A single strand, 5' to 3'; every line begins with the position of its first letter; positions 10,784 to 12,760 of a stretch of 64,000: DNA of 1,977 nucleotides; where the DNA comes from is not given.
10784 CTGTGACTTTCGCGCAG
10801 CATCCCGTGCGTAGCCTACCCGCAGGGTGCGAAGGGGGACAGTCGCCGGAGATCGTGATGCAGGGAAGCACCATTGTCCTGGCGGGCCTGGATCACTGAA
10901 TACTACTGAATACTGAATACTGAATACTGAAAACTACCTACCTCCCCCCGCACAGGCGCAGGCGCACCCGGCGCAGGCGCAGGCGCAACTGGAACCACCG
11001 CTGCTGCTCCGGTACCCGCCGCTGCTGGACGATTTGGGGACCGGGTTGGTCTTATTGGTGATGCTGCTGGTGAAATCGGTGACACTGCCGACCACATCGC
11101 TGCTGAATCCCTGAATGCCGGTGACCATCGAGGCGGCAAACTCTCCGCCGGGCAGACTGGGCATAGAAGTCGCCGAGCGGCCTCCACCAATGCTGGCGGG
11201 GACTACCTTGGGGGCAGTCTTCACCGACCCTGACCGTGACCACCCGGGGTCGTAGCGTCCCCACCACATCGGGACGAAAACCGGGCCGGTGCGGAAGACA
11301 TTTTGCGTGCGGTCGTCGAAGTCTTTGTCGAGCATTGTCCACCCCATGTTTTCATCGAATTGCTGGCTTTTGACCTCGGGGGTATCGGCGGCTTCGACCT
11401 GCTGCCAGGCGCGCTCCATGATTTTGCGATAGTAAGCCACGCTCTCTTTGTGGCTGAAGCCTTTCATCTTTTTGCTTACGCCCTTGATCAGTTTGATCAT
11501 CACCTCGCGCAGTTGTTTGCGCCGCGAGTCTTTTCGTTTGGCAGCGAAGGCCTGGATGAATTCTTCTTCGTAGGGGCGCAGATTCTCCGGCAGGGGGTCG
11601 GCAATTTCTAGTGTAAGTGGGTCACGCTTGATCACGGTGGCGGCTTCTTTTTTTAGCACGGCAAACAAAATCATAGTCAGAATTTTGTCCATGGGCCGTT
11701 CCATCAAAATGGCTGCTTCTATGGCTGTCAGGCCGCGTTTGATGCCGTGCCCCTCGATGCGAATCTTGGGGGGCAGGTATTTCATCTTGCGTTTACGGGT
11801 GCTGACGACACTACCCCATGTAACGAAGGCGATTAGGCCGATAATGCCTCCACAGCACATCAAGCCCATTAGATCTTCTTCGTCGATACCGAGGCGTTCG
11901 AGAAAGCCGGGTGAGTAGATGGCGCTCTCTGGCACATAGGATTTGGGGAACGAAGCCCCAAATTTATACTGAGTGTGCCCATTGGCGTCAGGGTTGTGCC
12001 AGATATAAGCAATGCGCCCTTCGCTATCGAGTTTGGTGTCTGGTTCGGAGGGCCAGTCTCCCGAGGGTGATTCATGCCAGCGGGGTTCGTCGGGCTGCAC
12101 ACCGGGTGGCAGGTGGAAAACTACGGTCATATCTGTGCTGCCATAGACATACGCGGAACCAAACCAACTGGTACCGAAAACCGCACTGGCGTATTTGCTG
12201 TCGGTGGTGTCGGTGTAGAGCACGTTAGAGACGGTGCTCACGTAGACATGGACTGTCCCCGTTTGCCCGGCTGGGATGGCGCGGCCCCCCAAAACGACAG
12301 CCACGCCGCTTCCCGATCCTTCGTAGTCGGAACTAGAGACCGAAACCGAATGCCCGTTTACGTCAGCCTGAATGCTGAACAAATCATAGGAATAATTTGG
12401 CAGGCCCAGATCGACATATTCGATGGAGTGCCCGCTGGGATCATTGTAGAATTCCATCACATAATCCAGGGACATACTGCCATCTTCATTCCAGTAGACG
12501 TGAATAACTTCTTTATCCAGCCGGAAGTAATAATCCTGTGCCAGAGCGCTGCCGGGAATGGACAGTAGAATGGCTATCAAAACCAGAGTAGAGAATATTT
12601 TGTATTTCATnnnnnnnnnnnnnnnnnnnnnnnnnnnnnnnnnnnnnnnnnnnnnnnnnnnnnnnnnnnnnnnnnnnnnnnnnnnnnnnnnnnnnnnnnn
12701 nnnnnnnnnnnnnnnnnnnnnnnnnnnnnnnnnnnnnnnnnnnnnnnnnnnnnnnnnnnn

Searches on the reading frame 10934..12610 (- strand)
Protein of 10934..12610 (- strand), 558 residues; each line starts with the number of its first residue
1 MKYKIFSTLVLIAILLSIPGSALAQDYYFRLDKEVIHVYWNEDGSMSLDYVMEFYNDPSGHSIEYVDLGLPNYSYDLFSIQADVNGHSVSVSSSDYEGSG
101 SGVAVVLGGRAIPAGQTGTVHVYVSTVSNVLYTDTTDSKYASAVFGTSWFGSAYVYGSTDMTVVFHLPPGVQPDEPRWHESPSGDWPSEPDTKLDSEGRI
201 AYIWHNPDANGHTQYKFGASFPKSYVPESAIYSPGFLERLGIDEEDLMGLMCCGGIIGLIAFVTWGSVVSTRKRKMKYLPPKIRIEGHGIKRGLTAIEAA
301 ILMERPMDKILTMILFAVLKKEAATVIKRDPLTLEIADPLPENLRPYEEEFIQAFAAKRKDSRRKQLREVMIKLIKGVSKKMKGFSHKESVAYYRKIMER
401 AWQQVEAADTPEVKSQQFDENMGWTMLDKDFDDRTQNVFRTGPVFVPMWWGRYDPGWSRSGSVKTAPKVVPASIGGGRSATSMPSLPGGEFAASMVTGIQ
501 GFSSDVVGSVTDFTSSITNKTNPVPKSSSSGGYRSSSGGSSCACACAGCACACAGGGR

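Call 8: search_protein_families(library=pfam, proteins=[window:10934-12610:-], max_evalue=0.1)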
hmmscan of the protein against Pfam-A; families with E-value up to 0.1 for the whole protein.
window:10934-12610:- (558 aa): 1 family
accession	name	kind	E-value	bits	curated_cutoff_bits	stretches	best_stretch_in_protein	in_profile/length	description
PF16954.10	HRG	-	0.019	15.8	27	1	249-277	6-34/52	Haem-transporter, endosomal/lysosomal, haem-responsive gene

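Call 9: search_protein_families(library=ncbifam, proteins=[window:10934-12610:-], max_evalue=0.1)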
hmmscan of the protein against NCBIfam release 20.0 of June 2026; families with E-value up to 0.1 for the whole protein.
window:10934-12610:- (558 aa): 1 family
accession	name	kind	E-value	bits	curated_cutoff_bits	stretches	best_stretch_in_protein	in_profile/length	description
TIGR04222.1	near_uncomplex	domain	0.009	15.7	43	1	293-380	33-119/229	TIGR04222 domain-containing membrane protein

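Call 20: search_protein_representatives(protein=window:10934-12610:-)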
Query: 558 residues. Proteins with E-value up to 0.001 (for the whole library): 861; up to 1e-10: 601; up to 1e-30: 305. The best 150 are listed.
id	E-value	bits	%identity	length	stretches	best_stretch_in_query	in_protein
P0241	2.0e-241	818.7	53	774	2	29-558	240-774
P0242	3.5e-207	705.7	48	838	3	25-524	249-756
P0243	2.2e-202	689.8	48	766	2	28-558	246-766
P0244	2.5e-195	666.6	44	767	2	31-558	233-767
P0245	6.0e-192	655.4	56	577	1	1-558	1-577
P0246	2.2e-185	633.7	54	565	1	2-558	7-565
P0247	3.9e-184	629.6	55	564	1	8-558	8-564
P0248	6.3e-168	576.1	53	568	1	6-558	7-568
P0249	1.7e-167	574.7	50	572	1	5-558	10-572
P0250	3.2e-163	560.6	43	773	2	23-558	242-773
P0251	7.5e-158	542.8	46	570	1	5-558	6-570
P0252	2.3e-153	528.0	49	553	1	8-558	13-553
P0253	1.2e-152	525.6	46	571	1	10-558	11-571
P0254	2.2e-151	521.5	46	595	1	8-558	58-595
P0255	8.8e-150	516.2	48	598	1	8-558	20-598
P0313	1.6e-75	271.1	39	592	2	269-558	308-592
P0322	1.2e-70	254.9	35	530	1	21-558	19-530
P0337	1.2e-65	238.4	39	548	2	262-558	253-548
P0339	3.4e-65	237.0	38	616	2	5-456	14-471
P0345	6.9e-63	229.4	38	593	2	271-558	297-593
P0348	4.2e-62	226.8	35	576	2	15-339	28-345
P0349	5.2e-62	226.5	35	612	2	267-558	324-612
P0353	1.8e-60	221.4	35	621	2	272-558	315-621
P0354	9.7e-60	219.0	34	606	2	268-558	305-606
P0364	4.1e-57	210.3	34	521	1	24-557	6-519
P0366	8.6e-57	209.2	33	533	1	9-557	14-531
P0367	9.7e-57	209.1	39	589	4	274-456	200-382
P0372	6.4e-55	203.0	32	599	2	271-557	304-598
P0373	9.5e-55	202.5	35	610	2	13-225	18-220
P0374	1.1e-54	202.3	36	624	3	9-226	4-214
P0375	1.1e-54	202.2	36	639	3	261-558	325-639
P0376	1.4e-54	202.0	34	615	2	271-558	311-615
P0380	1.3e-53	198.8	33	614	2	256-558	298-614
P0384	2.7e-53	197.7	34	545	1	5-556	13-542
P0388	4.6e-53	196.9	34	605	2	270-558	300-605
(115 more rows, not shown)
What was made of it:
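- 10934..12610 (-): up558: a 558-aa single-pass membrane protein and the candidate substrate. It has a signal peptide, an extracytoplasmic beta-sandwich (res 29-222), a TM helix (244-277), a cytoplasmic winged-helix plus helical domain (296-460), two helices (488-521), a Gly/Ser linker and a Cys-Ala tail. The family has 861 clusters at 50% identity (call 20).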

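Call 30: search_solved_structures(query=window:10934-12610:-, max_evalue=1)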
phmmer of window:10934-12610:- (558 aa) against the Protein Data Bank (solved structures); distinct sequences matched with E-value up to 1: 1.
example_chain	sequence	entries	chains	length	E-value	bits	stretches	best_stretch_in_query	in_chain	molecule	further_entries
6dx3_A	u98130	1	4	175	0.58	11.7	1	20-66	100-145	RNA-dependent RNA polymerase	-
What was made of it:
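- Tried and rejected: No PDB sequence relative (call 30).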

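Call 31: find_homologous_proteins(query=window:10934-12610:-, max_evalue=1e-10)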
Query window:10934-12610:- (558 aa): 4581 proteins with E <= 1e-10 among 8000 candidates; the best 120 are listed.
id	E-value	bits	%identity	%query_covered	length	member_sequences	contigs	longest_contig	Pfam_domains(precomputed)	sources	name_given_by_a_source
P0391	0.0e+0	1250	97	100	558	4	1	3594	-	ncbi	-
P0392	0.0e+0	1153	88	94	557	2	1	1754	-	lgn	-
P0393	8.0e-266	901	68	91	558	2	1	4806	-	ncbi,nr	ncbi:MAG: hypothetical protein MUO62_17970, partial [Anaerolineales bacterium]|nr:hypothetical prote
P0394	9.8e-264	894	66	93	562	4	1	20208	-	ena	-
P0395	7.6e-263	891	68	92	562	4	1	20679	-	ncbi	-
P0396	2.3e-262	890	68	92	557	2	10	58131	-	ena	-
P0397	1.7e-261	887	66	96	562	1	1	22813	-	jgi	-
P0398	2.0e-261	886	66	94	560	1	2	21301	-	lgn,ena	-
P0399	2.0e-261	886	68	91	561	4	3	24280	-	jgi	jgi:hypothetical protein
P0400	1.4e-259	880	66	95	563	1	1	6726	-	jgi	jgi:hypothetical protein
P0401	2.2e-259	880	66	94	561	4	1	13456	-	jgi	-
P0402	4.2e-258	875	66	94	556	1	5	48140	-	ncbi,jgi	-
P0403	5.8e-258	875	66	94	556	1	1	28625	-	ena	-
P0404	9.2e-258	874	65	94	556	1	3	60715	-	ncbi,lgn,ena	-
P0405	9.4e-258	874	66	94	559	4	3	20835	-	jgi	-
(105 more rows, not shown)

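Call 36: list_cluster_members(proteins=[P0313, P0345, P0353, P0364, P0366, P0372, P0384, P0339, P0367, P0322])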
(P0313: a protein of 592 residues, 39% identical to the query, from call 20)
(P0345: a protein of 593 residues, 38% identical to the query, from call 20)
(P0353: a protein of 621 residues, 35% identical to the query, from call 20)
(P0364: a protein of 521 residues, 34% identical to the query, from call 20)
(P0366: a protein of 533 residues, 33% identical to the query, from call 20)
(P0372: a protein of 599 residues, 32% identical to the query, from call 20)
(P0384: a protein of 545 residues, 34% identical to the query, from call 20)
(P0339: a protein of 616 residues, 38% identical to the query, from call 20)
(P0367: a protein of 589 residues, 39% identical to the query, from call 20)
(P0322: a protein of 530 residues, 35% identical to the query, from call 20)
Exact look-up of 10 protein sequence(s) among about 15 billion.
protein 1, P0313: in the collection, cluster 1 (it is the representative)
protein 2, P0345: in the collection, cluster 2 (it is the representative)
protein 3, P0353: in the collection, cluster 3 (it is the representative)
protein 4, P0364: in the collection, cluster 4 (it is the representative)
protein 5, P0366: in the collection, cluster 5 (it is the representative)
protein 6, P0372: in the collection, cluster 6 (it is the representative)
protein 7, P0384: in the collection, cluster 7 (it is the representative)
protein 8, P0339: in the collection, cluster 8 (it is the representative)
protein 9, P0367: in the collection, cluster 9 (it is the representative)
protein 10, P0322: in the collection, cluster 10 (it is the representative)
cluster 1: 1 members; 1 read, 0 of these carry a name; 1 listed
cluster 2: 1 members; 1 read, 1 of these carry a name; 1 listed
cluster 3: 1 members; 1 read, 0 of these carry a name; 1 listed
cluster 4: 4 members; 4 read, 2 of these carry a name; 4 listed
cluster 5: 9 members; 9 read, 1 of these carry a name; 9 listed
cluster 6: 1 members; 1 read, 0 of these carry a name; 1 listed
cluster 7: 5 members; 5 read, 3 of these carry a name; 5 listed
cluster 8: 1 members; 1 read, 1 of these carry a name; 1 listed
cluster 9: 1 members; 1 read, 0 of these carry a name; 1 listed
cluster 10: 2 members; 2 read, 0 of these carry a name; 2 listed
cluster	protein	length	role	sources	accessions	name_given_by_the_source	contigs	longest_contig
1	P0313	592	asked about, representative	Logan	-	-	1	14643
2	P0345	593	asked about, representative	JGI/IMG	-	hypothetical protein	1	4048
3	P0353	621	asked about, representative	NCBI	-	-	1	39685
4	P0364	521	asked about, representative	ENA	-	-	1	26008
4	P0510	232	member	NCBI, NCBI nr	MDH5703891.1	MAG: hypothetical protein OEY99_06720, partial [Aigarchaeota archaeon] | hypothetical protein [Aigarchaeota archaeon]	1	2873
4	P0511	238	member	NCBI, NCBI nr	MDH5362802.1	MAG: hypothetical protein OEW84_05780, partial [Aigarchaeota archaeon] | hypothetical protein [Aigarchaeota archaeon]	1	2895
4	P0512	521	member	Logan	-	-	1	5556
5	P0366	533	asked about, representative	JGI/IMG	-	-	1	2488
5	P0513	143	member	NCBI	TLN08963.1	hypothetical protein FDZ71_10235, partial [bacterium]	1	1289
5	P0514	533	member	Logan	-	-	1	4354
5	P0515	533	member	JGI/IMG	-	-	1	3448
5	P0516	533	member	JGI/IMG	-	-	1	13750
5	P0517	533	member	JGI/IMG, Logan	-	-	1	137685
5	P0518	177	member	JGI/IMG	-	-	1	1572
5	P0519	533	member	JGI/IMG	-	-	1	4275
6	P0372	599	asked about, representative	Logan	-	-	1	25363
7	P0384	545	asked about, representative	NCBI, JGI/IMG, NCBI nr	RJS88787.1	hypothetical protein CW700_06685 [Candidatus Bathyarchaeota archaeon] | MAG: hypothetical protein CW700_06685 [Candidatus Bathyarchaeota archaeon]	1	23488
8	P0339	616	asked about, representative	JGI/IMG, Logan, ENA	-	hypothetical protein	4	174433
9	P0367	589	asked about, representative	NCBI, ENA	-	-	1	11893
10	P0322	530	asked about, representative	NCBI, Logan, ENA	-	-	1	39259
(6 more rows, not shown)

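Call 37: find_encoding_contigs(protein=P0384, flank=7000, max_places=2)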
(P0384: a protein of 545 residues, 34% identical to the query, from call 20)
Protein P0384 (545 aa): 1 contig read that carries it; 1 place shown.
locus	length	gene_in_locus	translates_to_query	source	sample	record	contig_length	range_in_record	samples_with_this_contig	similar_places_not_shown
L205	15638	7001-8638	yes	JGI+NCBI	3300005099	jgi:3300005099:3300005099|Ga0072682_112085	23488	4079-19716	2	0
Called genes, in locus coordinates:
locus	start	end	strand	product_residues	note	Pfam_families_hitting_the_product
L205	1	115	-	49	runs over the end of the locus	-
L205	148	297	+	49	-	-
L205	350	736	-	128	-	PF06397:Desulfoferrod_N, PF01880:Desulfoferrodox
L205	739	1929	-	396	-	PF00753:Lactamase_B, PF19583:ODP, PF00258:Flavodoxin_1 (faint)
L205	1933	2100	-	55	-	PF00301:Rubredoxin, PF21349:RUBY_RBDX (faint)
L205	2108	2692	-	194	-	PF00210:Ferritin, PF02915:Rubrerythrin, PF23458:DUF7130 (weak), PF21349:RUBY_RBDX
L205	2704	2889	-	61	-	-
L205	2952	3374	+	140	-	PF01047:MarR (weak), PF13404:HTH_AsnC-type, PF13412:HTH_24, PF08279:HTH_11 (weak), PF22451:NirdL-like_HTH (weak), PF01037:AsnC_trans_reg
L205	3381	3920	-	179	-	-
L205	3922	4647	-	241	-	PF02663:FmdE, PF01258:zf-dskA_traR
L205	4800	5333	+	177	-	-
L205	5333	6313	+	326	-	PF13421:Band_7_1, PF01145:Band_7, PF17032:Zn_ribbon_15 (faint), PF18912:DZR_2 (faint), PF12773:DZR, PF13240:Zn_Ribbon_1, PF13248:Zn_ribbon_3 (weak), PF13240:Zn_Ribbon_1, +4 more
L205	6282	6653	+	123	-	-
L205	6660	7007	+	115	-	-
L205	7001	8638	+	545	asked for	-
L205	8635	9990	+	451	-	PF04055:Radical_SAM, PF13186:SPASM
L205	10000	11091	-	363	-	PF00248:Aldo_ket_red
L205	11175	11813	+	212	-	PF01022:HTH_5, PF12840:HTH_20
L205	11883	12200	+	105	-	-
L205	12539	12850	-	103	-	-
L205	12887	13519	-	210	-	-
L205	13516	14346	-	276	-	-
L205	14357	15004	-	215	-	-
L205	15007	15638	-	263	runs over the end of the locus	PF20539:DUF6754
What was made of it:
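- The archaeal locus L205 lacks B, so B is not universally required (call 37).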

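Call 41: predict_structure(alignment_id=A1)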
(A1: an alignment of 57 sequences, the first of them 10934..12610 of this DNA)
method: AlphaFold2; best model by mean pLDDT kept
length: 558 residues; sequences in the alignment: 57
mean_pLDDT: 82.4   pTM: 0.47
mean pLDDT of the five models: 82.4, 79.8, 78.5, 78.4, 73.2
residues with pLDDT >= 90: 316; 70-90: 129; 50-70: 47; < 50: 66
segments of 3 or more residues with pLDDT < 50: 19-23, 271-279, 461-480, 527-558
pLDDT, mean of each block of 10 residues (from residue 1): 83 75 70 98 97 96 95 94 97 89 94 97 96 91 94 94 96 85 93 95 97 95 94 74 67 70 69 43 68 95 92 94 91 91 96 93 93 94 92 96 95 92 94 89 84 73 40 42 73 78 73 79 56 36 33 31
secondary structure, 60 per line:
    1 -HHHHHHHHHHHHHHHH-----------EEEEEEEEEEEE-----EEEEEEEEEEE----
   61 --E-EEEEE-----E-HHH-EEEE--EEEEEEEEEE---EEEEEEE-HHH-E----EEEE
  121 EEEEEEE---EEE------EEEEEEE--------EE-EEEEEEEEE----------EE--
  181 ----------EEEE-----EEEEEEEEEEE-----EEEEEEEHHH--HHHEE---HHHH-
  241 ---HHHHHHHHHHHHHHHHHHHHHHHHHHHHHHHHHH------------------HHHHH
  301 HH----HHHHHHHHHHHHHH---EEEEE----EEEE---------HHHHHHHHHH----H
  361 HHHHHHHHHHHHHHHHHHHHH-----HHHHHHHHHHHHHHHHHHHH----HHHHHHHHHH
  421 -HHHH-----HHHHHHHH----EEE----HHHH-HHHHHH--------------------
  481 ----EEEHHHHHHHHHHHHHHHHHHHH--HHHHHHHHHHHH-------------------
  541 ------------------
elements in order: H2-17 E29-40 E46-56 E65-69 E81-84 E87-96 E100-106 E117-127 E131-133 E140-146 E158-166 E191-194 E200-210 E216-222 H236-239 H244-277 H296-302 H307-320 E324-328 E333-336 H346-355 H360-381 H387-406 H411-420 H422-425 H431-438 E443-445 H450-453 H455-460 E485-487 H488-507 H510-521
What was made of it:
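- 10934..12610 (-): AF2 mean pLDDT is 82 (call 41).
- The signal peptide, the TM helix followed by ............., and the AF2 model (call 41) put the tail in the cytoplasm with the enzymes.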

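Call 45: fold_search(model_id=the predicted structure, library=pdb)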
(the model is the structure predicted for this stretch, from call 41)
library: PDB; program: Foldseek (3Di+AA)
matches with E <= 10: 1059; with E <= 0.001: 153
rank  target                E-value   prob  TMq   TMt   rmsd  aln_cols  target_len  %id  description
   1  8b6l_O                2.8e-08  1.00  0.25  0.24  22.4       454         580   11  Subtomogram average of the human Sec61-TRAP-OSTA-translocon (released 2022-12-07)
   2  8pn9_E                3.1e-08  1.00  0.26  0.25  22.7       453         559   10  Structure of human oligosaccharyltransferase OST-A complex bound to NGI-1 (released 2024-05-08)
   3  6s7o_E                1.4e-07  1.00  0.25  0.25  22.9       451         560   10  Cryo-EM structure of human oligosaccharyltransferase complex OST-A (released 2019-12-18)
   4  5mj6_A                1.7e-07  1.00  0.24  0.17   6.9       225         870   11  Ligand-induced conformational change of Insulin-regulated aminopeptidase: insights on catalytic mechanism and active s (released 2017-04-05)
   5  7zyf_A                2.3e-07  1.00  0.24  0.17   5.6       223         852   11  Insulin regulated aminopeptidase (IRAP) in complex with a nanomolar alpha hydroxy beta amino acid based inhibitor. (released 2022-07-20)
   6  8cgw_A                2.7e-07  1.00  0.23  0.16   7.2       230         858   10  Insulin-regulated aminopeptidase (IRAP) in complex with an allosteric benzopyran-based inhibitor (released 2024-01-31)
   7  8p0i_A                2.9e-07  1.00  0.23  0.16   6.3       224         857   11  Crystal structure of the open conformation of insulin-regulated aminopeptidase in complex with a small-MW inhibitor (released 2024-09-04)
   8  3chp                  3.4e-07  1.00  0.24  0.23   5.4       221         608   11  Crystal structure of leukotriene a4 hydrolase in complex with (3S)-3-amino-4-oxo-4-[(4-phenylmethoxyphenyl)amino]butanoi (released 2008-04-22)
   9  5mj6_B                4.2e-07  1.00  0.25  0.17   6.7       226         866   10  Ligand-induced conformational change of Insulin-regulated aminopeptidase: insights on catalytic mechanism and active s (released 2017-04-05)
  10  8cgp_A                4.2e-07  1.00  0.24  0.17   5.6       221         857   10  Insulin regulated aminopeptidase (IRAP) in complex with an allosteric aryl sulfonamide inhibitor (released 2024-01-31)
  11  8cgp_B                7.1e-07  1.00  0.24  0.17   6.2       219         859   11  Insulin regulated aminopeptidase (IRAP) in complex with an allosteric aryl sulfonamide inhibitor (released 2024-01-31)
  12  4pj6_A                8.0e-07  1.00  0.24  0.16   6.3       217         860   12  Crystal Structure of Human Insulin Regulated Aminopeptidase with Lysine in Active Site (released 2014-12-03)
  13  6koz_A                1.2e-06  1.00  0.22  0.28   6.8       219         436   13  Crystal structure of two domain M1 zinc metallopeptidase E323 mutant bound to L-Leucine amino acid (released 2020-01-22)
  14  6ifg_B                1.2e-06  1.00  0.23  0.29   6.2       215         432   13  Crystal structure of M1 zinc metallopeptidase E323A mutant bound to Tyr-ser-ala substrate from Deinococcus radiodurans (released 2019-09-25)
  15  5ni6                  1.2e-06  1.00  0.24  0.22   5.6       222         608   11  Crystal structure of human LTA4H mutant D375N in complex with LTA4 (released 2017-08-23)
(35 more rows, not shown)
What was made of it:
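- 10934..12610 (-): The ectodomain resembles the N-domains of M1 aminopeptidases and ribophorin, a generic fold (call 45).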

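Call 63: search_protein_families(library=padloc, proteins=[window:10934-12610:-], max_evalue=0.001)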
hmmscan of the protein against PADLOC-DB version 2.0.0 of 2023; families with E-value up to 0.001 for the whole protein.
window:10934-12610:- (558 aa): 0 families

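Call 65: list_cluster_members(proteins=[P0348, P0349, P0354, P0373, P0374, P0375, P0376, P0380, P0388, P0337])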
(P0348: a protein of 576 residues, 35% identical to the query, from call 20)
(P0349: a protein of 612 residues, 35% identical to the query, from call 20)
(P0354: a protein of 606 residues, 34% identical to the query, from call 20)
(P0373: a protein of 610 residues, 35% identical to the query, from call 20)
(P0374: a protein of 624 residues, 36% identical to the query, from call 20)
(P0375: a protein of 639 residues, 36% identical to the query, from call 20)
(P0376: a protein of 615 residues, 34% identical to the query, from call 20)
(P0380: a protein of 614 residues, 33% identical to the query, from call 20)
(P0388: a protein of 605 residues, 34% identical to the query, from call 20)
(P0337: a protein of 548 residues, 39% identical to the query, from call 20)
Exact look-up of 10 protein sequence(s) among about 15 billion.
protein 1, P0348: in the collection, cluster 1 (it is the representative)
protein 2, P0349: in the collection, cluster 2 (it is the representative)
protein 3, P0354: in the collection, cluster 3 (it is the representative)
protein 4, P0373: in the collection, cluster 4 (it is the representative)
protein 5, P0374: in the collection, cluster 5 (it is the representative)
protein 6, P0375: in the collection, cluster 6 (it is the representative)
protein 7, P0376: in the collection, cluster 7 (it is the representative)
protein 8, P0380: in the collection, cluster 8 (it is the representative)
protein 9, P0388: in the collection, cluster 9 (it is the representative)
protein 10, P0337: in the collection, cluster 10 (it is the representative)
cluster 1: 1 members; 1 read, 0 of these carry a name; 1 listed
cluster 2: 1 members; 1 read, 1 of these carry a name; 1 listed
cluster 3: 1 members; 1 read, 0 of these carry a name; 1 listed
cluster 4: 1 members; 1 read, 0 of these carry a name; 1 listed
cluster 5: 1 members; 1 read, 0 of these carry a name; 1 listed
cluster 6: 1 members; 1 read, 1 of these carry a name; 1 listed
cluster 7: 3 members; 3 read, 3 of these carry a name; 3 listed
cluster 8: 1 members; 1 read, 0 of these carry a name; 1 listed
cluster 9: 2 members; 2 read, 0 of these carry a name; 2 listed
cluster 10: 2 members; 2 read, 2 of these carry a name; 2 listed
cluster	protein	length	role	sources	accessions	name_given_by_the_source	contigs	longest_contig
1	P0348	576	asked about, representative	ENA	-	-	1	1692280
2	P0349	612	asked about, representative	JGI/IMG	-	hypothetical protein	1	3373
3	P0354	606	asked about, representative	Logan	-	-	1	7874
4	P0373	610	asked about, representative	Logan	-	-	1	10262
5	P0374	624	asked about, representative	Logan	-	-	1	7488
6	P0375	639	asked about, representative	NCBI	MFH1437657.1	MAG: hypothetical protein ABIJ56_18265 [Pseudomonadota bacterium]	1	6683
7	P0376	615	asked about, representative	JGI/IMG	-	hypothetical protein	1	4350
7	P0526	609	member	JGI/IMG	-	hypothetical protein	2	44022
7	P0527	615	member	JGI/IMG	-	hypothetical protein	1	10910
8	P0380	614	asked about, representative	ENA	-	-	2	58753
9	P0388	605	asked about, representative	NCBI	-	-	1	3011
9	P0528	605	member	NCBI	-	-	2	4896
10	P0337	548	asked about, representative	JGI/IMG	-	hypothetical protein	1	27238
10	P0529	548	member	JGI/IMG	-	hypothetical protein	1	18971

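Call 66: find_encoding_contigs(protein=P0348, flank=8000, max_places=1)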
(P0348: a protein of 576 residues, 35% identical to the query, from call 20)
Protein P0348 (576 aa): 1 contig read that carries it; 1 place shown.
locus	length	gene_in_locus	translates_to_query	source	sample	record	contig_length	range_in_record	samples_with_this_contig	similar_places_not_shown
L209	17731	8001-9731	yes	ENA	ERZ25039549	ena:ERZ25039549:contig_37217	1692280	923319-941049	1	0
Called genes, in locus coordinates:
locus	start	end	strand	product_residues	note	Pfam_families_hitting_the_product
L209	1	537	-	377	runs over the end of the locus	-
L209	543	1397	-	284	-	PF02645:DegV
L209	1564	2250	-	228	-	PF01987:AIM24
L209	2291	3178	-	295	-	PF02574:S-methyl_trans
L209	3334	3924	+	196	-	PF02887:PK_C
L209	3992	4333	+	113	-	-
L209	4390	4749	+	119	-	-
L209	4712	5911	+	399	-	PF04055:Radical_SAM, PF13186:SPASM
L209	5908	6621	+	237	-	-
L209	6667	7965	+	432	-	-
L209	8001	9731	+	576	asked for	-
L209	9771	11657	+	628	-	-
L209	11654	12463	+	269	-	PF13489:Methyltransf_23 (weak), PF01209:Ubie_methyltran (weak), PF08241:Methyltransf_11, PF13649:Methyltransf_25, PF13847:Methyltransf_31 (faint)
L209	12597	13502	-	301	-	PF07136:DUF1385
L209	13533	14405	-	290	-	PF00941:FAD_binding_5, PF03450:CO_deh_flav_C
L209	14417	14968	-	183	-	PF03061:4HBT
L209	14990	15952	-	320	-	PF02653:BPD_transp_2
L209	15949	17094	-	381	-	PF02653:BPD_transp_2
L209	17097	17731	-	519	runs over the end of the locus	PF00005:ABC_tran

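Call 67: find_encoding_contigs(protein=P0380, flank=8000, max_places=1)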
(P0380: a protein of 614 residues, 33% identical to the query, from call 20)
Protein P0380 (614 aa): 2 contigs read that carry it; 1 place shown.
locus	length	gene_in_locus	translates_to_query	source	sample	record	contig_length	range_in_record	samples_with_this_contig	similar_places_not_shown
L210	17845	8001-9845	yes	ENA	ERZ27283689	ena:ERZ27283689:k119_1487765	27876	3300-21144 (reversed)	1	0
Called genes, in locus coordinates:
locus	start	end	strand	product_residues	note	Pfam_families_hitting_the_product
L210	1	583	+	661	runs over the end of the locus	PF13428:TPR_14 (faint), PF20308:TPR-S, PF13281:MAP3K_TRAF_bd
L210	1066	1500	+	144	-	PF07238:PilZ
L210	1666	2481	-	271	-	-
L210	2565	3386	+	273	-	-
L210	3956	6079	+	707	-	-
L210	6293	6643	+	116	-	-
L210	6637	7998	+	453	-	PF04055:Radical_SAM, PF13186:SPASM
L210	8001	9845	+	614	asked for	-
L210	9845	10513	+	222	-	PF05148:Methyltransf_8 (weak), PF01209:Ubie_methyltran (faint), PF13489:Methyltransf_23, PF13847:Methyltransf_31, PF08241:Methyltransf_11, PF08242:Methyltransf_12, PF13649:Methyltransf_25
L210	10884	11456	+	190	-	-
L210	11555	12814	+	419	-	-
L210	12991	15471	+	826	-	PF13191:AAA_16 (weak), PF00004:AAA, PF17871:AAA_lid_9, PF00158:Sigma54_activat (weak), PF00004:AAA, PF07724:AAA_2, PF07728:AAA_5, PF10431:ClpB_D2-small, +7 more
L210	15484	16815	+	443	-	PF00069:Pkinase, PF07714:PK_Tyr_Ser-Thr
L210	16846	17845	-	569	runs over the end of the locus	-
